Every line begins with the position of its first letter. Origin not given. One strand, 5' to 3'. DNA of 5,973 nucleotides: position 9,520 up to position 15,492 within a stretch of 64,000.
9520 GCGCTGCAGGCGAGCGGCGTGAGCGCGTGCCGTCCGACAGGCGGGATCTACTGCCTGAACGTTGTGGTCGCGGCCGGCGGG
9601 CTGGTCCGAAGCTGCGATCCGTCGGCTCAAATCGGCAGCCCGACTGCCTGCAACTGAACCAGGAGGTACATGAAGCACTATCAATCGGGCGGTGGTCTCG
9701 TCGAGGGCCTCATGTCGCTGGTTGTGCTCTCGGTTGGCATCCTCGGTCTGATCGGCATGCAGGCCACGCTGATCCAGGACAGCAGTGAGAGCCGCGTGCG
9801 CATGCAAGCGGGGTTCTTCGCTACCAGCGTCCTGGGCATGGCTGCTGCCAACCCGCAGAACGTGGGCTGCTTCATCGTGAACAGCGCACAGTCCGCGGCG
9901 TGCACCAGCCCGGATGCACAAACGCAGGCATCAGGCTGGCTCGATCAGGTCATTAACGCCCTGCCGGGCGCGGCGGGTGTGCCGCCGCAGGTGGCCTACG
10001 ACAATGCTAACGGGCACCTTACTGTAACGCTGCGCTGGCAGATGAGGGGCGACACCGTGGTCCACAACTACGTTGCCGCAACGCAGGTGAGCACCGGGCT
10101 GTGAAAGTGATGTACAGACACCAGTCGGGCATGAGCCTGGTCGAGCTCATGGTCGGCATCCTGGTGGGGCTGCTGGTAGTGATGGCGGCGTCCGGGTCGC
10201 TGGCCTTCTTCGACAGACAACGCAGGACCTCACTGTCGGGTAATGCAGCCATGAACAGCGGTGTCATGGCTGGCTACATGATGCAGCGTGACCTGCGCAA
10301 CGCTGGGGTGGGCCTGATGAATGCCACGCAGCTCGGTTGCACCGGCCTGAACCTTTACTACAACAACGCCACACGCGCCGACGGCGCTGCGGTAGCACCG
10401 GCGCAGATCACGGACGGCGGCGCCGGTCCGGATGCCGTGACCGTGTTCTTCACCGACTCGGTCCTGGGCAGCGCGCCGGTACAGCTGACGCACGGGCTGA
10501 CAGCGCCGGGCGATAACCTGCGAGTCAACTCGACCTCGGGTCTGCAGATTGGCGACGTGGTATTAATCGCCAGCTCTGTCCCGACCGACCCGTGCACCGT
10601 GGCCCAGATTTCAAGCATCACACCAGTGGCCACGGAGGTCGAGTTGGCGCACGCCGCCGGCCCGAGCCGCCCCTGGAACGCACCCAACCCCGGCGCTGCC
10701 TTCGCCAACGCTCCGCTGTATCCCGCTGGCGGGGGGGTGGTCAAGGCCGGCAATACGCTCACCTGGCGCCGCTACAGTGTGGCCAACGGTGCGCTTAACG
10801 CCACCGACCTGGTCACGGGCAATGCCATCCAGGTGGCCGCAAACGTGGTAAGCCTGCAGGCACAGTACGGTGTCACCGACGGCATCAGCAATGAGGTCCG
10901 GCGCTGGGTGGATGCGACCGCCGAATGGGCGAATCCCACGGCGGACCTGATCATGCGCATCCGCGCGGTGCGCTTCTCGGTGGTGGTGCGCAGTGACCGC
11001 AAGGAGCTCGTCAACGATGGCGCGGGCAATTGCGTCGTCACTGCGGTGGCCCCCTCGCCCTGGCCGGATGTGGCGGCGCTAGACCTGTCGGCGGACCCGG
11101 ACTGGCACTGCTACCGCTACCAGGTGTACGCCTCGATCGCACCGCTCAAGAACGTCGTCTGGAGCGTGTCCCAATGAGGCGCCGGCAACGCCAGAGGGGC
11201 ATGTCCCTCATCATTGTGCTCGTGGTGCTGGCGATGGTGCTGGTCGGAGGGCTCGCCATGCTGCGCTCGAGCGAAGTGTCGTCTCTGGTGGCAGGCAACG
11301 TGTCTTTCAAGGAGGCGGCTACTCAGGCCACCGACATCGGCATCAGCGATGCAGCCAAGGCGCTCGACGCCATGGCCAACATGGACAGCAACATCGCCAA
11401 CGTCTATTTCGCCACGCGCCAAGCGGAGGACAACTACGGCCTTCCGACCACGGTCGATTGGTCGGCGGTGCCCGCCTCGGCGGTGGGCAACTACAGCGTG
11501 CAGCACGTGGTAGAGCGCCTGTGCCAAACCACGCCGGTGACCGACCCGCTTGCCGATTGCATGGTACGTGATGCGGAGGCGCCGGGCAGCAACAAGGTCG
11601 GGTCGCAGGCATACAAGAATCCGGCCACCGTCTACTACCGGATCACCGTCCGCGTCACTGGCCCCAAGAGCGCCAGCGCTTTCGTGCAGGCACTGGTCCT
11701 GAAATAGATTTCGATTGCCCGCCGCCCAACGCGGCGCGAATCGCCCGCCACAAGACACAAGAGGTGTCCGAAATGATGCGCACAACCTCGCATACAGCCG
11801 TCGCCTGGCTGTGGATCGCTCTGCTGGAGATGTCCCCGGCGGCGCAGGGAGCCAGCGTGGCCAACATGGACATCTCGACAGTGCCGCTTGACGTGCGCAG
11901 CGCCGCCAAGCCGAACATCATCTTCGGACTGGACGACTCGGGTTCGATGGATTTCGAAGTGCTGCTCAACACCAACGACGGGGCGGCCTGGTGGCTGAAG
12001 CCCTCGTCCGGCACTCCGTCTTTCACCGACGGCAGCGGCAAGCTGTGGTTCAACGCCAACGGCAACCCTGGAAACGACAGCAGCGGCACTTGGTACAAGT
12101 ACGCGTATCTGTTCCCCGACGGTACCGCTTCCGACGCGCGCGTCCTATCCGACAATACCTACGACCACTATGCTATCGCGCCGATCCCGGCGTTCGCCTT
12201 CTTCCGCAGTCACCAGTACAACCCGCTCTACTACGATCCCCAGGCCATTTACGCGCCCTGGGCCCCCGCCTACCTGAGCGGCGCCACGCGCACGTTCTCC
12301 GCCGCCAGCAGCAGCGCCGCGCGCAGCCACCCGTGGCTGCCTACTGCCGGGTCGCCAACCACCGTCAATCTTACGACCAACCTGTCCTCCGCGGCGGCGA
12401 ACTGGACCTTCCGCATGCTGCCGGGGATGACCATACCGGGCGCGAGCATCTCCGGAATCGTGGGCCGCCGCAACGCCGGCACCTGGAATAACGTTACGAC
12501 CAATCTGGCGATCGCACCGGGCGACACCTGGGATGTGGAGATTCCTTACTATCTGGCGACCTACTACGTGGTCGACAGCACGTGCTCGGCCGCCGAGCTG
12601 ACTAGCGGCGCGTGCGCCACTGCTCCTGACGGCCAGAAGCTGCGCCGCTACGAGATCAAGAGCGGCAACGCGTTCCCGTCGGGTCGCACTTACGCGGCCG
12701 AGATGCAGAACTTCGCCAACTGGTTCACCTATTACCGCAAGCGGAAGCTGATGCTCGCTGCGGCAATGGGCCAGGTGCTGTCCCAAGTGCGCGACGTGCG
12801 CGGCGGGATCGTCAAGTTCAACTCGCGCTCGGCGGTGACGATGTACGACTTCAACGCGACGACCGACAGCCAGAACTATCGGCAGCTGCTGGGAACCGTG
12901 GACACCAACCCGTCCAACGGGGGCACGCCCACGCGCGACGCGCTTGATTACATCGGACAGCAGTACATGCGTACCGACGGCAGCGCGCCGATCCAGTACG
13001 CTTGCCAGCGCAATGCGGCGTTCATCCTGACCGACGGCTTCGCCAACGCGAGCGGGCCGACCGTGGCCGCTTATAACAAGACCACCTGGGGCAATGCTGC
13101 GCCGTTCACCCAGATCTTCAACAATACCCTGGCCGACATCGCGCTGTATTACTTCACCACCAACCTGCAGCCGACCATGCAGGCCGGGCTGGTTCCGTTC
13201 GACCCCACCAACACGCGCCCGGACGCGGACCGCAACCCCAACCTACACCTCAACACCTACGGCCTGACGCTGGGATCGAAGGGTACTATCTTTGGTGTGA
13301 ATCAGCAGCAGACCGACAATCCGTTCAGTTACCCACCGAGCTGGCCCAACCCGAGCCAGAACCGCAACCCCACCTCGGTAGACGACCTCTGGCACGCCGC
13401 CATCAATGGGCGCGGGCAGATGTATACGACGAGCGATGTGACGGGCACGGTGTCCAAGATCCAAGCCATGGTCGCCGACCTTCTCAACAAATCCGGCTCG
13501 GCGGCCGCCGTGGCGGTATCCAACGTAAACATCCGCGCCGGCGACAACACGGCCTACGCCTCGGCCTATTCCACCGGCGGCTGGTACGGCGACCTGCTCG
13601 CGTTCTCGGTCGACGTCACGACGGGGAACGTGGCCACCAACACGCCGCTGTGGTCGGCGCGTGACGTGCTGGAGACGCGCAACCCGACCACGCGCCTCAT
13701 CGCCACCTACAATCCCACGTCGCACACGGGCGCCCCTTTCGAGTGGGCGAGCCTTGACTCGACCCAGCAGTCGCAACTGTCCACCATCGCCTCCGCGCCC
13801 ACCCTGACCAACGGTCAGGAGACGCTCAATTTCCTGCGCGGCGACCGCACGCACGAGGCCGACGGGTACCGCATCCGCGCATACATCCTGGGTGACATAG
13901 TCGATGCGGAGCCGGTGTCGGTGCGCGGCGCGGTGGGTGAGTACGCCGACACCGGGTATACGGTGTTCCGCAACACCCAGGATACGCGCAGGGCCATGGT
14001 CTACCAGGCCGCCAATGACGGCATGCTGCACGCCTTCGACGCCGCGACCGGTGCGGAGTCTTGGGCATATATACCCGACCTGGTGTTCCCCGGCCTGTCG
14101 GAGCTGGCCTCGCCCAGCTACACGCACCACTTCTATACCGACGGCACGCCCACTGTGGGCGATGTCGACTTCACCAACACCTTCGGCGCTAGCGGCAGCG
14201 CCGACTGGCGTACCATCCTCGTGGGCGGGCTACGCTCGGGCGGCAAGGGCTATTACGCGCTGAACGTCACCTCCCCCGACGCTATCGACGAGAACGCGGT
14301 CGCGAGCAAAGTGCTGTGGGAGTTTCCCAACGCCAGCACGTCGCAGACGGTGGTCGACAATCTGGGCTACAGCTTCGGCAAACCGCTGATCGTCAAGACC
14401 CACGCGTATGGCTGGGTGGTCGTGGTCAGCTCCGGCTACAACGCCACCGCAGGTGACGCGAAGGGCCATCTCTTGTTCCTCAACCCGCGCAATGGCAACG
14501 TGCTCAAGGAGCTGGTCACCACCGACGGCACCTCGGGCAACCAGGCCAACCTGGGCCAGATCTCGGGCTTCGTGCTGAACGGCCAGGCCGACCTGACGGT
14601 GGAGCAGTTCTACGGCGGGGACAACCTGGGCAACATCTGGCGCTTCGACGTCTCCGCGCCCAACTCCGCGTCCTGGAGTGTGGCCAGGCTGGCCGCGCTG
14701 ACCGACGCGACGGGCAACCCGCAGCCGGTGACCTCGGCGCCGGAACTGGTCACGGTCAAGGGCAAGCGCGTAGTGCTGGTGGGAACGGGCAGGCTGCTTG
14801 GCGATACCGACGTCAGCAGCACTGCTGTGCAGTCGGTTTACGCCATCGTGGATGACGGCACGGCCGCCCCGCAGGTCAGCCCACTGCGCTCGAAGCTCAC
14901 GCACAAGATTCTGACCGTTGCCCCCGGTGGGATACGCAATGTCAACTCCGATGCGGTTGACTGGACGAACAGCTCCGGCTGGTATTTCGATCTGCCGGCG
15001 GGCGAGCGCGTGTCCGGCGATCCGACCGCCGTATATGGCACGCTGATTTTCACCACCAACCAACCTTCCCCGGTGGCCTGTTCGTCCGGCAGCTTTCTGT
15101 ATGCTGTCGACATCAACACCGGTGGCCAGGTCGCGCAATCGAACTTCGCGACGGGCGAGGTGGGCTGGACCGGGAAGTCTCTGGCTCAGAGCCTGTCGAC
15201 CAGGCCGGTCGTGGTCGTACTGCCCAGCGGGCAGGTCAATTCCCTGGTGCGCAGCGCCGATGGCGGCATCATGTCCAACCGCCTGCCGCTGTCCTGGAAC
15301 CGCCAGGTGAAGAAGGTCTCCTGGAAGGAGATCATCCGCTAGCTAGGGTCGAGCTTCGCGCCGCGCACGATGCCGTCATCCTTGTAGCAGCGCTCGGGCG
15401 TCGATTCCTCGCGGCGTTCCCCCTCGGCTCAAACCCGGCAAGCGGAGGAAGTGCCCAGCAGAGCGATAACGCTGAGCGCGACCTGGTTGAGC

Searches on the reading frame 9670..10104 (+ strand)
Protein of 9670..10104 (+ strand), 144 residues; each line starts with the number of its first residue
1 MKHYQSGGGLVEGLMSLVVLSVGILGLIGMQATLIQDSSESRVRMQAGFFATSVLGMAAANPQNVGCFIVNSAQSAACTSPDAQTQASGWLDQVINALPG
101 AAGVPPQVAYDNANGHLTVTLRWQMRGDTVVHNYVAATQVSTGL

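Call 6: search_protein_families(library=pfam, proteins=[window:9670-10104:+])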
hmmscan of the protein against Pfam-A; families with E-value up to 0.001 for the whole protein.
window:9670-10104:+ (144 aa): 0 families

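Call 7: search_protein_families(library=ncbifam, proteins=[window:9670-10104:+])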
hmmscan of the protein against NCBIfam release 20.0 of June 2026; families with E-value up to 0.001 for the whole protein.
window:9670-10104:+ (144 aa): 1 family
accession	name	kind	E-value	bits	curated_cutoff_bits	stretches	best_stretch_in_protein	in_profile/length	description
TIGR02523.1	type_IV_pilV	equivalog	3e-13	50.4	52.2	1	5-124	1-139/139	type IV pilus modification protein PilV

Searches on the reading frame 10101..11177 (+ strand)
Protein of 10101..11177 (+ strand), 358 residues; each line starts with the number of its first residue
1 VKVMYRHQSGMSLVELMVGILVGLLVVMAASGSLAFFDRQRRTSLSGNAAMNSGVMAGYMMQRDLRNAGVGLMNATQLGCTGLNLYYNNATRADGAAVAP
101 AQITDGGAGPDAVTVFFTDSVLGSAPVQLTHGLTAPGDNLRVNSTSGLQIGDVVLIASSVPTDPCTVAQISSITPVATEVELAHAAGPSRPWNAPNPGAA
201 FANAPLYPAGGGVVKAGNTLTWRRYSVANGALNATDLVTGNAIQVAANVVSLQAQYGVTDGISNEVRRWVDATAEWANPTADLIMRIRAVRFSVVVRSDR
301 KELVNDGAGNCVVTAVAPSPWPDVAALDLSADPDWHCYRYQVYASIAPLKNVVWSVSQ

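Call 6: search_protein_families(library=pfam, proteins=[window:10101-11177:+])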
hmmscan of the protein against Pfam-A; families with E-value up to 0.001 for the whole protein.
window:10101-11177:+ (358 aa): 2 families
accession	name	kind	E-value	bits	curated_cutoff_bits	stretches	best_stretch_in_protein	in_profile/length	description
PF16074.10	PilW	-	2.3e-09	37.7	26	1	220-351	14-124/124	Type IV Pilus-assembly protein W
PF07963.17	N_methyl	-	3.8e-05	23.5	21.2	1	6-30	2-26/27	Prokaryotic N-terminal methylation motif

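Call 7: search_protein_families(library=ncbifam, proteins=[window:10101-11177:+])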
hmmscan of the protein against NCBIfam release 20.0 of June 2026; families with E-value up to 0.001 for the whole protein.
window:10101-11177:+ (358 aa): 1 family
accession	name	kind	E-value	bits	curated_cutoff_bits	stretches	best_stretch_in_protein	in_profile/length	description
NF007800.0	PRK10506.1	equivalog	0.0006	19.7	158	0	3-51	3-49/163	prepilin peptidase-dependent protein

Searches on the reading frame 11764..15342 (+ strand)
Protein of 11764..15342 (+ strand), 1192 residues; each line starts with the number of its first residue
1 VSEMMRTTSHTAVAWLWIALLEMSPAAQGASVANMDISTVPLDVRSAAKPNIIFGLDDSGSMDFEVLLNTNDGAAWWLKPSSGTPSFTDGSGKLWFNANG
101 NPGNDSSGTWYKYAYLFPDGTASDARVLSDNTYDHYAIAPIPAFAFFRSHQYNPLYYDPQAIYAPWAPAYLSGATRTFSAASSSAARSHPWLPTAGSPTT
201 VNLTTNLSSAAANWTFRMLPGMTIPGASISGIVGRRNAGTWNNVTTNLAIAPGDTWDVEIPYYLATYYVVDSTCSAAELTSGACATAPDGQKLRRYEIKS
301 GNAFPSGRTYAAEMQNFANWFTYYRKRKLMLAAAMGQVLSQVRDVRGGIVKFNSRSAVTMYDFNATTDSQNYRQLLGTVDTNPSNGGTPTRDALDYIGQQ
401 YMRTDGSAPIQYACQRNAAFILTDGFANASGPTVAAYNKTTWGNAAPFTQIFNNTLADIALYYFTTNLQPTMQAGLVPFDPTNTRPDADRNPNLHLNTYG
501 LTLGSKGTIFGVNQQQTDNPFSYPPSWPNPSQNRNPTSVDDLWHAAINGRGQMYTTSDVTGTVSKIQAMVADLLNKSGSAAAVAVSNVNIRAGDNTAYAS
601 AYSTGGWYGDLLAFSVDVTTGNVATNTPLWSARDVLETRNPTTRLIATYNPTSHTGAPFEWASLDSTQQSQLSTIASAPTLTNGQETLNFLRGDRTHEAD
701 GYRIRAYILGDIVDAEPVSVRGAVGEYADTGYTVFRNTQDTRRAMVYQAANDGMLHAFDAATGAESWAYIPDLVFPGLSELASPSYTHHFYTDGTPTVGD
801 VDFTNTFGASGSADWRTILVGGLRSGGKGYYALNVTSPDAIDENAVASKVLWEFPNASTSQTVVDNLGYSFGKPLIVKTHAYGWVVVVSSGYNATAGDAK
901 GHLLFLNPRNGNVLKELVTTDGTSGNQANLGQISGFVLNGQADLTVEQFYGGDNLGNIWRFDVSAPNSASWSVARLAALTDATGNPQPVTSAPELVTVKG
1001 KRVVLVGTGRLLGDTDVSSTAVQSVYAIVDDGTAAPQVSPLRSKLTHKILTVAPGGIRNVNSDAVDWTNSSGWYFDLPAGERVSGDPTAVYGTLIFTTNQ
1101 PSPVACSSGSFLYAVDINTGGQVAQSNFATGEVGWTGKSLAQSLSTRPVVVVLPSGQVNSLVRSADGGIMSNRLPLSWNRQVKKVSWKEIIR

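Call 6: search_protein_families(library=pfam, proteins=[window:11764-15342:+])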
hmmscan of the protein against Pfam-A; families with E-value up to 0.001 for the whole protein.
window:11764-15342:+ (1192 aa): 1 family
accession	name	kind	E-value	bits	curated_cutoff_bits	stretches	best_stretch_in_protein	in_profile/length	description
PF05567.17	T4P_PilY1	-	9.1e-43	147.1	28.1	1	709-1033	1-377/411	PilY1 beta-propeller domain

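Call 7: search_protein_families(library=ncbifam, proteins=[window:11764-15342:+])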
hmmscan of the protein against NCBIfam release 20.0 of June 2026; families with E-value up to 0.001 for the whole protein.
window:11764-15342:+ (1192 aa): 2 families
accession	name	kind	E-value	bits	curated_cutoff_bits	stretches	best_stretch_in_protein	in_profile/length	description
NF040838.1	T4_PilC_Neiss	equivalog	1.4e-32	112.7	350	1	749-1124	535-909/1037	PilC family type IV pilus tip adhesin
TIGR03300.1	assembly_YfgL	equivalog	0.0004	19.2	285.2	0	744-769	146-171/377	outer membrane protein assembly factor BamB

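Call 11: find_related_loci(query=window:11764-15342:+, collection=genome_contigs, flank=10000)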
Query window:11764-15342:+ (1192 aa) in genome_contigs; peptide patterns used: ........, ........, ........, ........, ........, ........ (x = any residue, [..] = any of these).
237 stretches matched a pattern; 214 encode a relative of the query (tblastn E <= 1e-3); the best 80 are kept; 80 distinct loci.
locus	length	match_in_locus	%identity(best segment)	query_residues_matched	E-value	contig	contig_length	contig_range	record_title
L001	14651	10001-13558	84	5-1192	0e+0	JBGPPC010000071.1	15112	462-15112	MAG: Gammaproteobacteria bacterium isolate OBJ2_061818_050_23 k141_1759880_length_15112_cov_11.6925, whole genome shotgu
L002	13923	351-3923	83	3-1192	0e+0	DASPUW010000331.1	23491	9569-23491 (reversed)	MAG TPA_asm: Burkholderiales bacterium isolate SMAG_U12313 k141_1304960, whole genome shotgun sequence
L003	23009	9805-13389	81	3-1192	0e+0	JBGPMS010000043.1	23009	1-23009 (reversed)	MAG: Gammaproteobacteria bacterium isolate OBJ_0618_7090110_232 k141_3940488_length_23009_cov_152.3559, whole genome sho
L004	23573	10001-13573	84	3-1192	0e+0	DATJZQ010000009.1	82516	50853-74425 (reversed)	MAG TPA_asm: Burkholderiales bacterium isolate SMAG_U15182 k141_2937625, whole genome shotgun sequence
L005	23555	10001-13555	81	3-1192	0e+0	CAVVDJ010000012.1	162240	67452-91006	MAG: uncultured beta proteobacterium isolate MFD02242.bin.2.195 genome assembly, contig: contig_59872, whole genome shot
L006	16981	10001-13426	52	29-1192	0e+0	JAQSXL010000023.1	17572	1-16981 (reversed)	MAG: Gammaproteobacteria bacterium isolate L_E1_T20_A_bin.146 scaffold_4833, whole genome shotgun sequence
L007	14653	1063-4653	50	5-1191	0e+0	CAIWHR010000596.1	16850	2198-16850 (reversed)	MAG: uncultured beta proteobacterium isolate Ja1_bin-0608 genome assembly, contig: bin-0608:596/644, whole genome shotgu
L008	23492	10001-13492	50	2-1192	0e+0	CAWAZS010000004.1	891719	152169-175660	MAG: uncultured beta proteobacterium isolate MFD09730.bin.3.37 genome assembly, contig: contig_1274, whole genome shotgu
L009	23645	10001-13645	48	2-1192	0e+0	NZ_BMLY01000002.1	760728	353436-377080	Silvimonas amylolytica strain CGMCC 1.8860 sequence02, whole genome shotgun sequence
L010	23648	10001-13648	47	6-1192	0e+0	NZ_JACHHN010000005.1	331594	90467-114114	Silvimonas terrae strain DSM 18233 Ga0415246_05, whole genome shotgun sequence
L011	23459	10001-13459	46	18-1190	0e+0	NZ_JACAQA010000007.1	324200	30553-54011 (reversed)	Pseudomonas gingeri strain G9001 run0228_G9001_S4_L004_contig_7, whole genome shotgun sequence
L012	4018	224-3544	47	35-1192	0e+0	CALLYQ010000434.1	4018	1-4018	MAG TPA_asm: uncultured Lautropia sp. isolate SRR1763383_bin.58_CONCOCT_v1.1_MAG genome assembly, contig: ERZ747224.6805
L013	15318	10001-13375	46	2-1192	0e+0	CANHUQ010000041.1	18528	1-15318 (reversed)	MAG: Burkholderiales bacterium isolate RE-26jul17-305 genome assembly, contig: RE-26jul17-C4165, whole genome shotgun se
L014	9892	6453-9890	73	3-1147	0e+0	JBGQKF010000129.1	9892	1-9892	MAG: Gammaproteobacteria bacterium isolate OBJ2_061818_050_68 k141_3139283_length_9892_cov_13.5026, whole genome shotgun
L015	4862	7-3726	42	50-1191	0e+0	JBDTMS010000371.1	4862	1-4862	MAG: Betaproteobacteria bacterium isolate cluster3_bin.131 NODE_100400_length_4862_cov_6.695444, whole genome shotgun se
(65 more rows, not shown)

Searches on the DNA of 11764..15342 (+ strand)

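Call 18: search_rna_families(sources=[L016, L006, L007, L008, L009, L013, L062], threshold=gathering, show_alignments=2)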
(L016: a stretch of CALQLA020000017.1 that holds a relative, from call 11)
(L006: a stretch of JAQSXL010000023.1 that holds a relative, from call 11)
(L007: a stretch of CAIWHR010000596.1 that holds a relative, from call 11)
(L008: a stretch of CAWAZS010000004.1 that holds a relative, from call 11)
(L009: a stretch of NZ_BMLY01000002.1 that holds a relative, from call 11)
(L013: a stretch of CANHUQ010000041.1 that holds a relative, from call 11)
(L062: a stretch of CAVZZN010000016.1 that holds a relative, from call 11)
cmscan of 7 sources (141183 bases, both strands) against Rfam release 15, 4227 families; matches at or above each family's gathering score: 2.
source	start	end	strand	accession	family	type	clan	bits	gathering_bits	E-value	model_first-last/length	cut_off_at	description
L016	6616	6702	+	RF01051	c-di-GMP-I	Cis-reg; riboswitch;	CL00126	75.1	35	1.4e-12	1-87/87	no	c-di-GMP-I riboswitch aptamer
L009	17894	18074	+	RF00013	6S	Gene;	-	54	46.4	1.3e-07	1-187/187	no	6S / SsrS RNA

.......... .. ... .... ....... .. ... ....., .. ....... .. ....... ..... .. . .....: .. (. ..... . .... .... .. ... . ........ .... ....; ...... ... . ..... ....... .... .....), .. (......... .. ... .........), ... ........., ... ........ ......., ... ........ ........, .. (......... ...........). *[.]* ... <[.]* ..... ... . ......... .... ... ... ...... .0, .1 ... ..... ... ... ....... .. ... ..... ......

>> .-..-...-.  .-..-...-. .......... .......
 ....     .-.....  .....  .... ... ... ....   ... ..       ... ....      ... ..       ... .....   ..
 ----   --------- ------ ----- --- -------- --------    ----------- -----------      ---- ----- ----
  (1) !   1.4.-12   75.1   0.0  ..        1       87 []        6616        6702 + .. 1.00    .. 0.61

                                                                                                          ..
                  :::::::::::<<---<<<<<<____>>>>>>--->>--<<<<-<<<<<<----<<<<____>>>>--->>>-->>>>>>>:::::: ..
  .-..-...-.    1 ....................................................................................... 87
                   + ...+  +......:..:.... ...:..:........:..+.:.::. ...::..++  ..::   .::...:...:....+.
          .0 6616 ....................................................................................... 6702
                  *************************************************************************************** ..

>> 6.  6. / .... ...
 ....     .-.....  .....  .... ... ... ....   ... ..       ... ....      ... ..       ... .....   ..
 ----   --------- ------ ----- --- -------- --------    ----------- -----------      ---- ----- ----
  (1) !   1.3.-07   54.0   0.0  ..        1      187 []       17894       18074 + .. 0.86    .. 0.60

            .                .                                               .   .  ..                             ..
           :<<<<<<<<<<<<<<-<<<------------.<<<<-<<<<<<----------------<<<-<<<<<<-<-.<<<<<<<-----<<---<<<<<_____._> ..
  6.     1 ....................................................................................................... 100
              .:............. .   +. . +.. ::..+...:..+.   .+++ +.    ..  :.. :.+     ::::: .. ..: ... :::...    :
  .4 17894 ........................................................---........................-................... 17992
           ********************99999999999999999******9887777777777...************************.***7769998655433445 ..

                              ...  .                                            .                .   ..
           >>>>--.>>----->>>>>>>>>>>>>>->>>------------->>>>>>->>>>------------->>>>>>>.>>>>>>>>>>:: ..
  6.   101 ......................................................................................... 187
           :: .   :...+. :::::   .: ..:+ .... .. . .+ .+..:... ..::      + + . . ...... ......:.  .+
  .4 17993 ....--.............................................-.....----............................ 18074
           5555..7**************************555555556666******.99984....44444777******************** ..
